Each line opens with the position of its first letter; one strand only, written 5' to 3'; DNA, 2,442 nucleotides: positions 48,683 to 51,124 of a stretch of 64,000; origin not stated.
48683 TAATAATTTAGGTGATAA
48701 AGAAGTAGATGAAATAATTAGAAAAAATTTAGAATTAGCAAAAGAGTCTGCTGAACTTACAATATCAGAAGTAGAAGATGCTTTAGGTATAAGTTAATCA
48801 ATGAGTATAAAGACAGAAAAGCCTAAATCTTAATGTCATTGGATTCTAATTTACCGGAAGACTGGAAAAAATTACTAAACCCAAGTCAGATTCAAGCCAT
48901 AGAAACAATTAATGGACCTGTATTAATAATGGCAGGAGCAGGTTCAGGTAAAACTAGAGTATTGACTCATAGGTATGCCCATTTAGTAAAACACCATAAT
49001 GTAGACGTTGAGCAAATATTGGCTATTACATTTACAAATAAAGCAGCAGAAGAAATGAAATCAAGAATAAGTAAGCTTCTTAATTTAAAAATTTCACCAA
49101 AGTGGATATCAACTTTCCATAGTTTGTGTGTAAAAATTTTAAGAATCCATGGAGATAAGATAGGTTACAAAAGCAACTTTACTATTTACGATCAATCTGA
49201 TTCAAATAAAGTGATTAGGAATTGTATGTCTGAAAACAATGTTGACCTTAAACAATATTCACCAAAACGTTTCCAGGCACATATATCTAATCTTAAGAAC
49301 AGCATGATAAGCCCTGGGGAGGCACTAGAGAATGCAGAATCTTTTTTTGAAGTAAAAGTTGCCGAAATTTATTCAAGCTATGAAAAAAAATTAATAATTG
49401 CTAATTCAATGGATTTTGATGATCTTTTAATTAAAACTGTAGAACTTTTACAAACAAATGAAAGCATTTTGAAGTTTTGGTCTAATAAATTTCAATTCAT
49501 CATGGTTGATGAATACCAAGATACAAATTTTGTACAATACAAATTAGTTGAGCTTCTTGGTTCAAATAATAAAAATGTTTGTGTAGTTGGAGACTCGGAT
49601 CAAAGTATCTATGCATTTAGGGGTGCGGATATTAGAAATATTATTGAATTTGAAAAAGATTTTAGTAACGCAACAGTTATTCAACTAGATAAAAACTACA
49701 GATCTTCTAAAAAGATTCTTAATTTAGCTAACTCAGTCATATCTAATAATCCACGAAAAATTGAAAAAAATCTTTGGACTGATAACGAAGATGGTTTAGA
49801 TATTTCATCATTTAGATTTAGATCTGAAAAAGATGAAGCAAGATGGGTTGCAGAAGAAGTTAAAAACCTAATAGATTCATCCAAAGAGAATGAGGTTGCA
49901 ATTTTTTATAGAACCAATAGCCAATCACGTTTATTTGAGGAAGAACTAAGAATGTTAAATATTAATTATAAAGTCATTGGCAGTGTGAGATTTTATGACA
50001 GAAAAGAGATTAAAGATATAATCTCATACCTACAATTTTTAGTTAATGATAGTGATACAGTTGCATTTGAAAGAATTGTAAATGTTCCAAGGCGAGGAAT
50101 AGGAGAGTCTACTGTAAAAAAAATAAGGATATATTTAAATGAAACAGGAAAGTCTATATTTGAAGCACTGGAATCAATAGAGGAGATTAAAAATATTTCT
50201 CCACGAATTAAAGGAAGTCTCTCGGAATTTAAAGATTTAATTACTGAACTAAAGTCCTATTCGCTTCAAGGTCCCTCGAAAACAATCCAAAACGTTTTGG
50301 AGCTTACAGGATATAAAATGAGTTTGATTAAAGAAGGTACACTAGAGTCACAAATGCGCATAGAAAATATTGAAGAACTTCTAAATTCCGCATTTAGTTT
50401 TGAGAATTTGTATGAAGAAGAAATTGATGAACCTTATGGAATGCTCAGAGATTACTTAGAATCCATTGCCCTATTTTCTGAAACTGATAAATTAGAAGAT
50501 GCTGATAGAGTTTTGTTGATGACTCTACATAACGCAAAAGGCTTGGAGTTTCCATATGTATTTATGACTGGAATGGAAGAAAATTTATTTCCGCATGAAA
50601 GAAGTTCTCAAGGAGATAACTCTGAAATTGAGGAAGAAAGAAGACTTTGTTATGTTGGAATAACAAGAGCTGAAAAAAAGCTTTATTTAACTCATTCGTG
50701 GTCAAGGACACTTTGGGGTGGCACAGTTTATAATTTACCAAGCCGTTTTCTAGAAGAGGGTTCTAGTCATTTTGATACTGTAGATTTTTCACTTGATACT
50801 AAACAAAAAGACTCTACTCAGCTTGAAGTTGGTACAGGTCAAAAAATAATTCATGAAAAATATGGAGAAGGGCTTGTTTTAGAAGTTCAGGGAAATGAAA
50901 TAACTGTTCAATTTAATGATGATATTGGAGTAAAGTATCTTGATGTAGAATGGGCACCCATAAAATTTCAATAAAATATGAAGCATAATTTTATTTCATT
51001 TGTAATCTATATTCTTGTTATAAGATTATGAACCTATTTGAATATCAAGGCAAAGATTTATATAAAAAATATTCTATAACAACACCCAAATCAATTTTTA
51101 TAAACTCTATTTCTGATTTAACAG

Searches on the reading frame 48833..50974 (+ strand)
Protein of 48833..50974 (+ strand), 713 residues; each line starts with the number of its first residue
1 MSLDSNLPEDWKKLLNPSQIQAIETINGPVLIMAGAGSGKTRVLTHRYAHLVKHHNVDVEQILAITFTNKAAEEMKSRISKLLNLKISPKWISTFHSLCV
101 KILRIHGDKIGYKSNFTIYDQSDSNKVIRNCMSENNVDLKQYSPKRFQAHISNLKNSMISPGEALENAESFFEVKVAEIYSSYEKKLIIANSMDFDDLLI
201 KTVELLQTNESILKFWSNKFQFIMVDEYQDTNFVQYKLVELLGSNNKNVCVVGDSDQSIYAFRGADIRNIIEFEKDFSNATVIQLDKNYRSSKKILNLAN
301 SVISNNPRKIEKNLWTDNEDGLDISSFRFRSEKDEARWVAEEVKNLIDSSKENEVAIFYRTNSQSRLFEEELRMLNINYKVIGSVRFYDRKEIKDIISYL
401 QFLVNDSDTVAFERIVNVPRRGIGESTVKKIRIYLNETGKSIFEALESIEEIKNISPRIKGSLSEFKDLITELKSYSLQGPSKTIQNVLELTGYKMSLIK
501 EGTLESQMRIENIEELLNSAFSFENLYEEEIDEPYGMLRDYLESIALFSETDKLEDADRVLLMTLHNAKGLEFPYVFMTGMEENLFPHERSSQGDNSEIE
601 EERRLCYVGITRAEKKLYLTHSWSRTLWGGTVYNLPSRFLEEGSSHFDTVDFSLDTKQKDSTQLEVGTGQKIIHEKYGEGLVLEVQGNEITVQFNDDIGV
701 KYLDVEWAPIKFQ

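Call 43: search_protein_families(library=ncbifam, max_evalue=0.00001, proteins=[window:48833-50974:+])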
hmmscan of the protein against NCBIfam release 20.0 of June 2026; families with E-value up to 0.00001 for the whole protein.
window:48833-50974:+ (713 aa): 15 families
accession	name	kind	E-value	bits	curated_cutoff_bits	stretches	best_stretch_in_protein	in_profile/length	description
TIGR01073.1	pcrA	equivalog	1.2e-253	843.8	911.2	1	14-711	4-725/725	DNA helicase PcrA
NF008743.0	PRK11773.1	equivalog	2.5e-196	654.2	965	1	15-709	10-716/720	DNA helicase II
TIGR01074.1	rep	equivalog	9.9e-187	622.2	951.45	1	15-642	2-632/668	DNA helicase Rep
TIGR01075.1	uvrD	equivalog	1.5e-184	615.2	1144.45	1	15-708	5-712/715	DNA helicase II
NF008172.0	PRK10919.1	equivalog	2.5e-152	508.5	1168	1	15-644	3-634/673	DNA helicase Rep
TIGR02785.1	addA_Gpos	equivalog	6.4e-56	189.9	707.65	3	144-304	313-481/1234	helicase-exonuclease AddAB subunit AddA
NF008276.0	PRK11054.1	equivalog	7.5e-54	183.3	543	2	177-315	393-528/684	DNA helicase IV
TIGR00609.1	recB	equivalog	8.4e-44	150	696.05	2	168-622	318-813/1175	exodeoxyribonuclease V subunit beta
NF010485.0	PRK13909.1-2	equivalog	2e-40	138.9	650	2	137-578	245-629/909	RecB-like helicase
NF010487.0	PRK13909.1-4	equivalog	3.8e-35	121.4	759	2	190-441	295-558/924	RecB-like helicase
TIGR02784.1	addA_alphas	equivalog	1.8e-33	116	860.75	2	165-305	334-495/1138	double-strand break repair helicase AddA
NF008128.0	PRK10876.1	equivalog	8.6e-23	80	1697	1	176-305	332-463/1181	exodeoxyribonuclease V subunit beta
NF010486.0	PRK13909.1-3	equivalog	1e-13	50.3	1109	1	32-90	10-68/921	RecB-like helicase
TIGR01447.1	recD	equivalog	9.7e-08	31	310.15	0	27-117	163-254/597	exodeoxyribonuclease V subunit alpha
NF041254.1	motor_HelR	exception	2.1e-07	29.6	750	0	186-304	488-600/706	RNA polymerase recycling motor ATPase HelR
